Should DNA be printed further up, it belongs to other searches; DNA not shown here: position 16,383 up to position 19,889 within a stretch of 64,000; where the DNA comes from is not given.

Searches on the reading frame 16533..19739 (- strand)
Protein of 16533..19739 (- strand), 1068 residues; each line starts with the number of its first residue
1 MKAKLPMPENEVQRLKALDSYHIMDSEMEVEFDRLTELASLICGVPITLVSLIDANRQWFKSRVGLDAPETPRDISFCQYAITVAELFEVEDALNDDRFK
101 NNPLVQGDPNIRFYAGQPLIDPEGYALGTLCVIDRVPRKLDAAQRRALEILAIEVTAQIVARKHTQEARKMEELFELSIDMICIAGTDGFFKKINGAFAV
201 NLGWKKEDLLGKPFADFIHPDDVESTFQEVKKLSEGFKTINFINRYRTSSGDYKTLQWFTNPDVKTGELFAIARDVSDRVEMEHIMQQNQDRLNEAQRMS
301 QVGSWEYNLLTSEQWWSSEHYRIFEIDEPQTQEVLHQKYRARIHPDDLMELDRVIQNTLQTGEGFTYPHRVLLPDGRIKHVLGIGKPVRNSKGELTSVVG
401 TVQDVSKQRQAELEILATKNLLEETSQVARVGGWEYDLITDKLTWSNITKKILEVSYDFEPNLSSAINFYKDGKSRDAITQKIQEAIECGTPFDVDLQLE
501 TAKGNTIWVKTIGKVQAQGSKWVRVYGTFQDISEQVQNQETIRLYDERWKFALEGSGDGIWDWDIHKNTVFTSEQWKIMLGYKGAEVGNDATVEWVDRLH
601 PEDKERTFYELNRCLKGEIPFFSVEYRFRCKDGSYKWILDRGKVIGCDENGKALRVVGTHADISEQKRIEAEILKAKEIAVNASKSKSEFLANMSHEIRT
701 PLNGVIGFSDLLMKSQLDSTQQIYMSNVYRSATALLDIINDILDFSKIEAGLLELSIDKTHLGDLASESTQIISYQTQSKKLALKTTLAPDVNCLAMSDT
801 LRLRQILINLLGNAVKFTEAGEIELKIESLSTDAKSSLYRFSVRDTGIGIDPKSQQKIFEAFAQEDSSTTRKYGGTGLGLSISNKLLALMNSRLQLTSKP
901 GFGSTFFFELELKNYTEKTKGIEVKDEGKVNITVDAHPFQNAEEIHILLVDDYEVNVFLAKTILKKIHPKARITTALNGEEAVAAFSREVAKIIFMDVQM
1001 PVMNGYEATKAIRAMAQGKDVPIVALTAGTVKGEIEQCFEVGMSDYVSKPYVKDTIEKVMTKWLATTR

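Call 16: search_protein_families(library=pfam, proteins=[window:16533-19739:-], max_evalue=0.001)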
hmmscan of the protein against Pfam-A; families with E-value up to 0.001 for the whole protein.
window:16533-19739:- (1068 aa): 8 families
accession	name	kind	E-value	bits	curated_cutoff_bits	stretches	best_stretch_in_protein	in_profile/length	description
PF08447.18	PAS_3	-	7.1e-54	180.5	25.6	3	570-660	2-89/89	PAS fold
PF02518.31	HATPase_c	-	2.4e-28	99.2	26.4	1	799-913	2-110/111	Histidine kinase-, DNA gyrase B-, and HSP90-like ATPase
PF00989.32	PAS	-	8.1e-26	90.7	22.6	3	170-234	2-69/113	PAS fold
PF00072.30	Response_reg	-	5.3e-21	75.3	30.2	1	947-1058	1-108/111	Response regulator receiver domain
PF00512.31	HisKA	-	1e-20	74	26.9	1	686-751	1-66/66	His Kinase A (phospho-acceptor) domain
PF13426.13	PAS_9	-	3.6e-19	69.4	27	1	180-251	2-72/103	PAS domain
PF08448.16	PAS_4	-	1.8e-13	51.1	23.1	1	175-280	1-109/110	PAS fold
PF14598.12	PAS_11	-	0.00017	22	25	0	199-253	22-76/109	PAS domain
